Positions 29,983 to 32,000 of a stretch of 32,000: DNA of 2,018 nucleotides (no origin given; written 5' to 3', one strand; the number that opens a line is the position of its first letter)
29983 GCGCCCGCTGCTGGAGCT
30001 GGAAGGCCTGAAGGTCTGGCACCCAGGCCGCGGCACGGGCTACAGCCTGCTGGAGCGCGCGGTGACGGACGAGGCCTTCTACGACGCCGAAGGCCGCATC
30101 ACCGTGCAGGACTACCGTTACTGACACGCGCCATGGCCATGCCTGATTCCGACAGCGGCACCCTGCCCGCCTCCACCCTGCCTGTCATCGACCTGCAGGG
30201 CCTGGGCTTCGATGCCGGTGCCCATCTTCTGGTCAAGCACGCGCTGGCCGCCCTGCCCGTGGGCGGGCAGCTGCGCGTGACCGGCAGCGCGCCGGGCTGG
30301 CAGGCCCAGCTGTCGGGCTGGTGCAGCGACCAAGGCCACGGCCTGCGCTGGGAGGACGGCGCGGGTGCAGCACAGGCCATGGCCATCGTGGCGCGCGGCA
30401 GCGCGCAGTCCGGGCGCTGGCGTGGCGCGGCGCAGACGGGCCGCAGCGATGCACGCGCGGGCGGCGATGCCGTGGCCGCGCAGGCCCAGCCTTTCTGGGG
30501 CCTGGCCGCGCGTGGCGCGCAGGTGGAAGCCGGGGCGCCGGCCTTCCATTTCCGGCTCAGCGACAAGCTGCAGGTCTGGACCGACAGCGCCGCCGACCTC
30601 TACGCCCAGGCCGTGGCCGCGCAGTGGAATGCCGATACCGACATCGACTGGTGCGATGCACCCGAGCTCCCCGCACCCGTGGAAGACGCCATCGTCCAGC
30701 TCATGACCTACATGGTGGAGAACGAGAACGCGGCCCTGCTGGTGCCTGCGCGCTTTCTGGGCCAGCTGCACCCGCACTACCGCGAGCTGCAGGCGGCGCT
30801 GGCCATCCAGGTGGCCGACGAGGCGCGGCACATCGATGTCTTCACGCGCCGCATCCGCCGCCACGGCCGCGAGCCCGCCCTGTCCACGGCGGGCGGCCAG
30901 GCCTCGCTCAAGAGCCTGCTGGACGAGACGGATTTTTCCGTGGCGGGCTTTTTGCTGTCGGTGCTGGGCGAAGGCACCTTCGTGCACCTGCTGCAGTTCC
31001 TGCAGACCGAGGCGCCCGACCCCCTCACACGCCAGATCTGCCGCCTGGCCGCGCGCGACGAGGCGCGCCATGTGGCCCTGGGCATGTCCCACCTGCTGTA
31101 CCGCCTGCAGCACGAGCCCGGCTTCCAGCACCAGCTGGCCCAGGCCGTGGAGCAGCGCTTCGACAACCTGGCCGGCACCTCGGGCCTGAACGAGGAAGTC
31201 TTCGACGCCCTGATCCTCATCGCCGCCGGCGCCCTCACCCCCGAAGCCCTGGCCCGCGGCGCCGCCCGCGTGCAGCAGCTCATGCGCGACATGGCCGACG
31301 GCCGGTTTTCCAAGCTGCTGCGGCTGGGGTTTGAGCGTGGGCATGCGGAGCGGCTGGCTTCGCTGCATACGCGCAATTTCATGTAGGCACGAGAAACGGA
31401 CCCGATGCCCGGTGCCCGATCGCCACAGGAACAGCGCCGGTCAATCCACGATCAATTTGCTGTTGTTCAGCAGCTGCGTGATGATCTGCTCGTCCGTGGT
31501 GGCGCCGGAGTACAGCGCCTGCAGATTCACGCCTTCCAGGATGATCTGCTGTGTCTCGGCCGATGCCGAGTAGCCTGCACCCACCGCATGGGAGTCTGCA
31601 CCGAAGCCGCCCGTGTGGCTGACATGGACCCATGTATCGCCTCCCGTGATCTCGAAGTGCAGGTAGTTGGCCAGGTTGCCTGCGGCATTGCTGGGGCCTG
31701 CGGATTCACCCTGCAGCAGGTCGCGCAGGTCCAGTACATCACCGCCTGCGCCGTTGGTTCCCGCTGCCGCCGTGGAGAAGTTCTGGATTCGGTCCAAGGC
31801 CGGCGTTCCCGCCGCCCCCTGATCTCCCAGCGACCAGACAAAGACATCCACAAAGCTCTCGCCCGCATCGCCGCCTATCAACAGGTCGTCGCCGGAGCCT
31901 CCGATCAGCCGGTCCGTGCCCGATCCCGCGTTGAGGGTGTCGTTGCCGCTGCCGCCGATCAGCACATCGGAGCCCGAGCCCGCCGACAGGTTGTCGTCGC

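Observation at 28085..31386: Uncharacterised three-gene putative oxygenase operon: ACAD-fold flavoprotein + leaderless PhnD-like protein + TusA-like/diiron fusion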

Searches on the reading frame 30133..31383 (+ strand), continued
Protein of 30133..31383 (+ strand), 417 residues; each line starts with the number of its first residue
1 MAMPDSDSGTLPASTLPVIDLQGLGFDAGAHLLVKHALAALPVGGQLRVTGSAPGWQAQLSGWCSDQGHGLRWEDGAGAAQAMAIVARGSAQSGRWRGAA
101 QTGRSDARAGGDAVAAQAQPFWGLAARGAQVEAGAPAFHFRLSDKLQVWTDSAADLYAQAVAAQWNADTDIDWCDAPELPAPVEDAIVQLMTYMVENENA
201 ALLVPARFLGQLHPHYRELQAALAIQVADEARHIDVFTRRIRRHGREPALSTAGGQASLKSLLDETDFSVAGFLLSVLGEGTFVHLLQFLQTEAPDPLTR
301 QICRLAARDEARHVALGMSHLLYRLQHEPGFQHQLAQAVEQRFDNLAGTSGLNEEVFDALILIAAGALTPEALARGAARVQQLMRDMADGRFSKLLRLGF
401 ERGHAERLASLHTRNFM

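Call 94: search_protein_families(library=ncbifam, proteins=[L055:4566-5981:+, L065:8226-9425:+, L075:8340-9380:-, L075:3505-5820:-, L052:3706-4986:+, L067:7161-8132:-, L066:5032-5895:+, L076:8298-9377:+], max_evalue=1e-10)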
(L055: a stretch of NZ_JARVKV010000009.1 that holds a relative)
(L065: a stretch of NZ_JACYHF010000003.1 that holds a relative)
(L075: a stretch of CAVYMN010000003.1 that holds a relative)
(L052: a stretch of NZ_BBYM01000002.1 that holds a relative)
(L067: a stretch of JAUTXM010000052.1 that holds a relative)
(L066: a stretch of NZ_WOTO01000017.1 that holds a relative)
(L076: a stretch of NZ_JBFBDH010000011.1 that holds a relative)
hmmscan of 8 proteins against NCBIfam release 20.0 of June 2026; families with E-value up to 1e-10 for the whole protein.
L055:4566-5981:+ (472 aa): 1 family
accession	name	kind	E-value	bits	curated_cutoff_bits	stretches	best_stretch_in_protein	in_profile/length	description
NF049967.1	QhpG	equivalog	2.5e-11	43.2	240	0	8-181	2-146/423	flavin-dependent monooxygenase QhpG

L065:8226-9425:+ (400 aa): 16 families
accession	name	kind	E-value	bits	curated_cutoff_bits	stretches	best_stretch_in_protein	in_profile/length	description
TIGR03402.1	FeS_nifS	equivalog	2.3e-125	418.3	530.75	1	19-387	1-368/379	cysteine desulfurase NifS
NF010611.0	PRK14012.1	equivalog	1.3e-102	343.8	548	1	19-390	7-380/406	IscS subfamily cysteine desulfurase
TIGR03235.1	DNA_S_dndA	equivalog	3.7e-101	338.9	480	1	20-368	1-352/353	cysteine desulfurase DndA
TIGR02006.1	IscS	equivalog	3.5e-100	335.8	643.2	1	19-389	5-375/402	IscS subfamily cysteine desulfurase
TIGR03403.1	nifS_epsilon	equivalog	9.2e-88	294.6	587.7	1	19-392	1-376/382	NifS family cysteine desulfurase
NF002806.0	PRK02948.1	subfamily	4.4e-74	249.7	304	1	19-387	2-370/381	IscS subfamily cysteine desulfurase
TIGR01979.1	sufS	subfamily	2.1e-42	145.4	475.1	1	14-391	15-401/403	SufS family cysteine desulfurase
TIGR01977.1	am_tr_V_EF2568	hypoth_equivalog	3.2e-38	131.7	377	1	19-386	1-374/376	cysteine desulfurase family protein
NF041166.1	f2_encap_cargo1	exception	9.7e-32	110.8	800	1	14-385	242-620/623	family 2A encapsulin nanocompartment cargo protein cysteine desulfurase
TIGR01976.1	am_tr_V_VC1184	hypoth_equivalog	1e-28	100.8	352.35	1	14-232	15-233/401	cysteine desulfurase-like protein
NF040779.1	Sec_lyase_SclA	exception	1.7e-27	96.3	525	1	19-244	1-227/378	selenocysteine lyase SclA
NF006791.0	PRK09295.1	equivalog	1.3e-25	90.3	661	1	15-237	21-245/406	cysteine desulfurase SufS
NF008126.0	PRK10874.1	equivalog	3.4e-23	82.4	607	1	17-389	19-396/401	cysteine desulfurase CsdA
TIGR03392.1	FeS_syn_CsdA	equivalog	2.8e-21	76.1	493.6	1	17-385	16-389/398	cysteine desulfurase CsdA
TIGR04343.1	egtE_PLP_lyase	equivalog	8.8e-17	60.9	400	1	54-243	50-230/370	ergothioneine biosynthesis PLP-dependent enzyme EgtE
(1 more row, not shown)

L075:8340-9380:- (347 aa): 15 families
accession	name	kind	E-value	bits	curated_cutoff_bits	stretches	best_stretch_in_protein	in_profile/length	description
TIGR03235.1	DNA_S_dndA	equivalog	3.9e-94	315.8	480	1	2-342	1-352/353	cysteine desulfurase DndA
NF010611.0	PRK14012.1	equivalog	3.7e-92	309.4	548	1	1-347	7-363/406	IscS subfamily cysteine desulfurase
TIGR02006.1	IscS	equivalog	5.1e-88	295.8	643.2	1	1-347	5-359/402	IscS subfamily cysteine desulfurase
TIGR03402.1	FeS_nifS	equivalog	1.3e-86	290.7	530.75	1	1-347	1-354/379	cysteine desulfurase NifS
TIGR03403.1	nifS_epsilon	equivalog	1.1e-70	238.4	587.7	1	1-347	1-357/382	NifS family cysteine desulfurase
NF002806.0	PRK02948.1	subfamily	1.2e-48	166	304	1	1-347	2-356/381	IscS subfamily cysteine desulfurase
TIGR01979.1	sufS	subfamily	7.2e-37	127.2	475.1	1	1-223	20-249/403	SufS family cysteine desulfurase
TIGR01977.1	am_tr_V_EF2568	hypoth_equivalog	7.7e-37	127.2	377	1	1-223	1-226/376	cysteine desulfurase family protein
TIGR01976.1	am_tr_V_VC1184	hypoth_equivalog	5.1e-28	98.5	352.35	1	2-242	21-269/401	cysteine desulfurase-like protein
NF041166.1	f2_encap_cargo1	exception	1.8e-27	96.8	800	1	2-213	248-466/623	family 2A encapsulin nanocompartment cargo protein cysteine desulfurase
NF006791.0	PRK09295.1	equivalog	1.9e-27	96.4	661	1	2-223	26-253/406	cysteine desulfurase SufS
NF040779.1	Sec_lyase_SclA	exception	1.3e-22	80.2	525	1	36-223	38-227/378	selenocysteine lyase SclA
TIGR03392.1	FeS_syn_CsdA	equivalog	8.5e-21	74.6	493.6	1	2-217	19-241/398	cysteine desulfurase CsdA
NF008126.0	PRK10874.1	equivalog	2.2e-20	73.2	607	1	2-218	22-245/401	cysteine desulfurase CsdA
TIGR04343.1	egtE_PLP_lyase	equivalog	2.1e-16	59.7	400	1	3-275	17-281/370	ergothioneine biosynthesis PLP-dependent enzyme EgtE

L075:3505-5820:- (771 aa): 6 families
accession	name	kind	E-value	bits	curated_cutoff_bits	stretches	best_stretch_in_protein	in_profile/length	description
TIGR01918.1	various_sel_PB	subfamily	1.5e-90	304.3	65.45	1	432-771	1-345/431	glycine/betaine/sarcosine/D-proline family reductase selenoprotein B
NF040794.1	sarcosine_GrdF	exception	4e-85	286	800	1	431-771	4-349/435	sarcosine reductase complex component B subunit beta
TIGR01917.1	gly_red_sel_B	equivalog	1.7e-81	274.3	602.2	1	432-771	1-345/431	glycine reductase complex selenoprotein B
NF040795.1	betaine_GrdH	exception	2.5e-75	254.1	775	1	433-771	2-346/435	betaine reductase selenoprotein B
NF040793.1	sarcosine_GrdG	exception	1.1e-23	83.7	780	1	12-167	12-169/428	sarcosine reductase complex component B subunit alpha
NF041545.1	GrdB_like_no_Se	equivalog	3.9e-14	52.7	175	1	432-547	1-119/171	GrdB-related putative oxidoreductase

L052:3706-4986:+ (427 aa): 6 families
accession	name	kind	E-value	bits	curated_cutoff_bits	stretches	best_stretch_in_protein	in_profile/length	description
TIGR00476.1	selD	equivalog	6.7e-111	370.4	125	1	100-406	1-307/311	selenide, water dikinase SelD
NF002098.0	PRK00943.1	equivalog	1.2e-98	330.2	299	1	98-405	5-309/347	selenide, water dikinase SelD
NF010705.0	PRK14105.1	equivalog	6e-44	150.3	291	1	99-352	6-272/345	selenide, water dikinase SelD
TIGR04369.1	fusion_not_SelD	hypoth_equivalog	4.8e-24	84.5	700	1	108-371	356-636/701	oxidoreductase/SelD-related fusion protein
TIGR01379.1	thiL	equivalog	1.5e-15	57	184.15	1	140-358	19-246/320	thiamine-phosphate kinase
TIGR04049.1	AIR_rel_sll0787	hypoth_equivalog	2e-11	43.5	321.3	1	142-353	40-246/318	sll0787 family AIR synthase-like protein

L067:7161-8132:- (323 aa): 9 families
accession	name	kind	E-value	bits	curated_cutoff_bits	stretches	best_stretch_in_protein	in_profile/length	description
TIGR00476.1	selD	equivalog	2.5e-95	319.3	125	1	7-285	33-310/311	selenide, water dikinase SelD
NF002098.0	PRK00943.1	equivalog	3.6e-84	282.6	299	1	7-308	37-336/347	selenide, water dikinase SelD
NF010705.0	PRK14105.1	equivalog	1.2e-36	126.3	291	1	13-153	43-180/345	selenide, water dikinase SelD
TIGR04369.1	fusion_not_SelD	hypoth_equivalog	3e-30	105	700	1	19-241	383-626/701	oxidoreductase/SelD-related fusion protein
TIGR01379.1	thiL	equivalog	1.1e-20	73.9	184.15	1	4-235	9-246/320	thiamine-phosphate kinase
TIGR04049.1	AIR_rel_sll0787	hypoth_equivalog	2.6e-16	59.6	321.3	1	17-231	41-247/318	sll0787 family AIR synthase-like protein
NF004351.0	PRK05731.1-4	equivalog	1.9e-15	56.8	324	1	5-237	24-259/321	thiamine-phosphate kinase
TIGR03267.1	methan_mark_2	hypoth_equivalog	4.6e-15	55.5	365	1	16-227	41-248/323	methanogenesis marker 2 protein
NF004353.0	PRK05731.2-2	equivalog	2.3e-13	49.9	301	1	17-236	17-236/311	thiamine-phosphate kinase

L066:5032-5895:+ (288 aa): 1 family
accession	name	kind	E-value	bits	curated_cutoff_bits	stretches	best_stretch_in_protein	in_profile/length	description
NF033788.1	HTH_metalloreg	subfamily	1.7e-14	53.4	55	1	2-76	2-76/77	metalloregulator ArsR/SmtB family transcription factor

L076:8298-9377:+ (360 aa): 15 families
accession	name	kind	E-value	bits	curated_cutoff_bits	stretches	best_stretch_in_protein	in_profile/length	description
TIGR03402.1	FeS_nifS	equivalog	7.3e-122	406.8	530.75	1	1-360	1-359/379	cysteine desulfurase NifS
NF010611.0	PRK14012.1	equivalog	1.1e-104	350.6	548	1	1-360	7-368/406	IscS subfamily cysteine desulfurase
TIGR02006.1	IscS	equivalog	6.8e-103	344.8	643.2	1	1-360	5-364/402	IscS subfamily cysteine desulfurase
TIGR03235.1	DNA_S_dndA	equivalog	3.4e-99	332.5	480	1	2-350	1-352/353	cysteine desulfurase DndA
TIGR03403.1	nifS_epsilon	equivalog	1.5e-88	297.2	587.7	1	1-359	1-361/382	NifS family cysteine desulfurase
NF002806.0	PRK02948.1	subfamily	2.3e-68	230.9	304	1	1-360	2-361/381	IscS subfamily cysteine desulfurase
TIGR01979.1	sufS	subfamily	7.6e-38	130.4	475.1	1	1-225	20-248/403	SufS family cysteine desulfurase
TIGR01977.1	am_tr_V_EF2568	hypoth_equivalog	2.1e-34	119.2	377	1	1-226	1-226/376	cysteine desulfurase family protein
NF041166.1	f2_encap_cargo1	exception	7.3e-29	101.3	800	1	1-360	247-613/623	family 2A encapsulin nanocompartment cargo protein cysteine desulfurase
TIGR01976.1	am_tr_V_VC1184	hypoth_equivalog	2.8e-25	89.4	352.35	1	1-213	20-234/401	cysteine desulfurase-like protein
NF040779.1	Sec_lyase_SclA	exception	4.5e-25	88.4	525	1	1-226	1-227/378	selenocysteine lyase SclA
NF006791.0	PRK09295.1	equivalog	1.2e-21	77.3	661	1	2-216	26-242/406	cysteine desulfurase SufS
NF008126.0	PRK10874.1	equivalog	1.6e-20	73.6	607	1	1-214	21-236/401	cysteine desulfurase CsdA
TIGR03392.1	FeS_syn_CsdA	equivalog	1.7e-18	67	493.6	1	1-213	18-232/398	cysteine desulfurase CsdA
TIGR04343.1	egtE_PLP_lyase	equivalog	9.7e-14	50.9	400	1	43-220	55-225/370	ergothioneine biosynthesis PLP-dependent enzyme EgtE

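Call 95: find_related_loci(query=A2, collection=metagenome_contigs, flank=7000)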
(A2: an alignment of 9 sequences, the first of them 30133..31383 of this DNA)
Query A2 (417 aa) in metagenome_contigs; peptide patterns used: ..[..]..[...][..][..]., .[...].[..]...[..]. (x = any residue, [..] = any of these).
600 stretches matched a pattern (row limit reached: there are more); 533 encode a relative of the query (tblastn E <= 1e-3); the best 80 are kept; 80 distinct loci.
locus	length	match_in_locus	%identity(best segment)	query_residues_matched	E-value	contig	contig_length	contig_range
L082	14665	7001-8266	98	1-417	0e+0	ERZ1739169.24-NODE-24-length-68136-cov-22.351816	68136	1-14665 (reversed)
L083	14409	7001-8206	78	20-417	0e+0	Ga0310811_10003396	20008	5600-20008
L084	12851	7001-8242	66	4-417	7e-166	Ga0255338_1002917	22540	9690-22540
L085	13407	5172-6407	60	5-417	4e-154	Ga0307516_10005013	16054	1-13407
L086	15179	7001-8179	61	18-417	1e-152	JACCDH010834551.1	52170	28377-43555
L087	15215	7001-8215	58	6-417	7e-152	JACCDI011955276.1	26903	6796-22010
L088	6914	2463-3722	62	1-417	7e-150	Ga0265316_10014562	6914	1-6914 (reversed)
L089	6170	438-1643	60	8-417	5e-150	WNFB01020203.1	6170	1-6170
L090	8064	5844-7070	59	6-417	4e-147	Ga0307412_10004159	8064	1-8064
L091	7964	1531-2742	59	8-417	9e-147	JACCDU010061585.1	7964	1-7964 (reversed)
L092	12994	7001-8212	60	11-417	1e-146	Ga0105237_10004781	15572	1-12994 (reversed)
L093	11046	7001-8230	56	18-417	4e-137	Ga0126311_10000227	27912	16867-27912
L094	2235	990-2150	53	19-417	3e-142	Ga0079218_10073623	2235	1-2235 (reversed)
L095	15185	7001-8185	56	18-417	2e-133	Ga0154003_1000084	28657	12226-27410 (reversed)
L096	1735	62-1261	54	10-417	3e-143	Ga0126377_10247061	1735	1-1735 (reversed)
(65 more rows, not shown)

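Call 100: search_protein_families(library=pfam, proteins=[L006:9382-11166:-, L006:3859-4608:-, L006:2614-3783:-, L059:8866-9543:-, L059:10025-11011:+, L052:2720-3577:+, L067:3157-3615:+, L067:2195-3043:-, L022:3755-4855:+, L036:1764-2903:+], max_evalue=0.00001)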
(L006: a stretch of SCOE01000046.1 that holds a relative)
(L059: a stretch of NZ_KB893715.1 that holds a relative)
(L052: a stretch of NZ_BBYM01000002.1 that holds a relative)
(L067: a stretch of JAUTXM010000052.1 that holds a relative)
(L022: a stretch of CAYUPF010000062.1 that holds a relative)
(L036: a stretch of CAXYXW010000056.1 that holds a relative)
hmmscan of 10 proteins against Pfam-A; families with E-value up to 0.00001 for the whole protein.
L006:9382-11166:- (594 aa): 1 family
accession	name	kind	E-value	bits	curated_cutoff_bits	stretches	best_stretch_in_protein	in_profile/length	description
PF00581.25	Rhodanese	-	5.6e-11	43.2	22.2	1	257-367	15-101/102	Rhodanese-like domain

L006:3859-4608:- (249 aa): 1 family
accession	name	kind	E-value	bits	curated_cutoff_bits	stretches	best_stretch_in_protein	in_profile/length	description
PF05019.18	Coq4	-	4.5e-13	49.5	22.9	1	20-228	20-221/221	Coenzyme Q (ubiquinone) biosynthesis protein Coq4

L006:2614-3783:- (389 aa): 1 family
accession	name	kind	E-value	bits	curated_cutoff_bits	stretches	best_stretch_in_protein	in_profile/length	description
PF01841.26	Transglut_core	-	5.8e-23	81.7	23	1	186-298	8-108/108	Transglutaminase-like superfamily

L059:8866-9543:- (225 aa): 2 families
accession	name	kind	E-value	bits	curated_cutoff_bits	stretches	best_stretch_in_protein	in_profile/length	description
PF00106.31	adh_short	-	1.6e-21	77.1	26.6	1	4-184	4-178/195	short chain dehydrogenase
PF13561.12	adh_short_C2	-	1.8e-13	51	27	1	7-182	1-170/236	Enoyl-(Acyl carrier protein) reductase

L059:10025-11011:+ (329 aa): 3 families
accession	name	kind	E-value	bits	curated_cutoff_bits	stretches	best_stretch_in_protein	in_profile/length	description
PF13561.12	adh_short_C2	-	3.3e-61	207.3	27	1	72-310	3-236/236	Enoyl-(Acyl carrier protein) reductase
PF00106.31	adh_short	-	3.8e-53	180.3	26.6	1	64-256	1-187/195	short chain dehydrogenase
PF08659.16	KR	-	3.1e-12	47.2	22.6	1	67-252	4-179/180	KR domain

L052:2720-3577:+ (286 aa): 2 families
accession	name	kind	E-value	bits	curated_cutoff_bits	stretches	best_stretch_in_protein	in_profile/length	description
PF04954.18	SIP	-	1.1e-39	136.1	26.3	1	138-255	1-119/119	Siderophore-interacting protein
PF08021.17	FAD_binding_9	-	7.1e-39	133.2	23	1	17-131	2-119/120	Siderophore-interacting FAD-binding domain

L067:3157-3615:+ (153 aa): 1 family
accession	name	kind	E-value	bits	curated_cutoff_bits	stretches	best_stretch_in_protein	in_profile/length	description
PF03551.20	PadR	-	1.2e-17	64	27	1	49-116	1-70/75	Transcriptional regulator PadR-like family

L067:2195-3043:- (282 aa): 1 family
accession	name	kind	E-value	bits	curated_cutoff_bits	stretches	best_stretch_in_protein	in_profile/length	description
PF00264.25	Tyrosinase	-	2.3e-35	123.4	22.6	1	50-227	3-213/214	Common central domain of tyrosinase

L022:3755-4855:+ (367 aa): 1 family
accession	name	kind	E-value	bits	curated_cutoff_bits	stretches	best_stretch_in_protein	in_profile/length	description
PF01841.26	Transglut_core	-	1.5e-23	83.6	23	1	156-275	2-108/108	Transglutaminase-like superfamily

L036:1764-2903:+ (380 aa): 1 family
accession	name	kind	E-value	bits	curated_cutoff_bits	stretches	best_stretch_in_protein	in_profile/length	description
PF01841.26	Transglut_core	-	5.1e-22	78.6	23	1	165-282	3-108/108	Transglutaminase-like superfamily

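Call 102: search_protein_families(library=ncbifam, proteins=[L021:10497-11453:-, L006:9385-10785:-, L022:3755-4855:+, L021:8205-9080:-], max_evalue=0.00001)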
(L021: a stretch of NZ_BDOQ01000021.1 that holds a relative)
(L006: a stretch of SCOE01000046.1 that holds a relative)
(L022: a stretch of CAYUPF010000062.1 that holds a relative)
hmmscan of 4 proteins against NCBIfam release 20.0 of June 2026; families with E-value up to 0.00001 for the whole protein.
L021:10497-11453:- (319 aa): 9 families
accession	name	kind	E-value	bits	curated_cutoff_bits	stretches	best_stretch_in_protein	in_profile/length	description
NF008752.0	PRK11784.1-4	equivalog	5.1e-148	492.6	266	1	1-314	18-332/357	tRNA 2-selenouridine(34) synthase MnmH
TIGR03167.1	tRNA_sel_U_synt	equivalog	2.7e-109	365.4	219.75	1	2-301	3-303/311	tRNA 2-selenouridine(34) synthase MnmH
NF008750.0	PRK11784.1-2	equivalog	4.7e-95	318.6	241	1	4-301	18-314/346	tRNA 2-selenouridine(34) synthase MnmH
NF008751.0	PRK11784.1-3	equivalog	2.9e-54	184.7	361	1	4-242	20-257/367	tRNA 2-selenouridine(34) synthase MnmH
NF008749.0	PRK11784.1-1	equivalog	1.7e-40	139.3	548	1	4-242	20-257/364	tRNA 2-selenouridine(34) synthase MnmH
TIGR04568.1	arch_SelU_Nterm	equivalog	4.7e-17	62.5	200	1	5-111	107-213/215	selenouridine synthase SelU-like subunit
NF007627.0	PRK10287.1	equivalog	4.8e-08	33.2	102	0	53-108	43-95/104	thiosulfate sulfurtransferase PspE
TIGR04569.1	arch_SelU_Cterm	equivalog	6e-08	32.8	180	1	131-243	7-121/217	selenouridine synthase SelU-like subunit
TIGR02981.1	phageshock_pspE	exception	3.6e-07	30.4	126.3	0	54-108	42-93/101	thiosulfate sulfurtransferase PspE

L006:9385-10785:- (467 aa): 7 families
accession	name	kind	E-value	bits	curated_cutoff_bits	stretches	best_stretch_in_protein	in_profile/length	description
NF008752.0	PRK11784.1-4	equivalog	1.7e-152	507.3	266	1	115-455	5-345/357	tRNA 2-selenouridine(34) synthase MnmH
TIGR03167.1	tRNA_sel_U_synt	equivalog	2.2e-109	365.7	219.75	1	128-434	2-308/311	tRNA 2-selenouridine(34) synthase MnmH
NF008750.0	PRK11784.1-2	equivalog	1.1e-94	317.4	241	1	127-433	14-318/346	tRNA 2-selenouridine(34) synthase MnmH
NF008751.0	PRK11784.1-3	equivalog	1.8e-59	201.8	361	1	130-372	19-259/367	tRNA 2-selenouridine(34) synthase MnmH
NF008749.0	PRK11784.1-1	equivalog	1.7e-45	155.7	548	1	130-401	19-277/364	tRNA 2-selenouridine(34) synthase MnmH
TIGR04568.1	arch_SelU_Nterm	equivalog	6e-19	68.7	200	1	131-239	106-213/215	selenouridine synthase SelU-like subunit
TIGR04569.1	arch_SelU_Cterm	equivalog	1.2e-09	38.4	180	1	258-379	6-129/217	selenouridine synthase SelU-like subunit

L022:3755-4855:+ (367 aa): 0 families

L021:8205-9080:- (292 aa): 0 families

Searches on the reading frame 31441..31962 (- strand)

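Call 93: search_protein_families(library=pfam, proteins=[window:31441-31962:-], max_evalue=0.001)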
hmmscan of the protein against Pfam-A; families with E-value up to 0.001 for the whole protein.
window:31441-31962:- (173 aa): 1 family
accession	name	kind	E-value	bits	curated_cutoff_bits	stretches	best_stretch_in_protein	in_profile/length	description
PF00353.25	HemolysinCabind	-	1.1e-06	28.9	23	1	2-32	1-31/36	RTX calcium-binding nonapeptide repeat (4 copies)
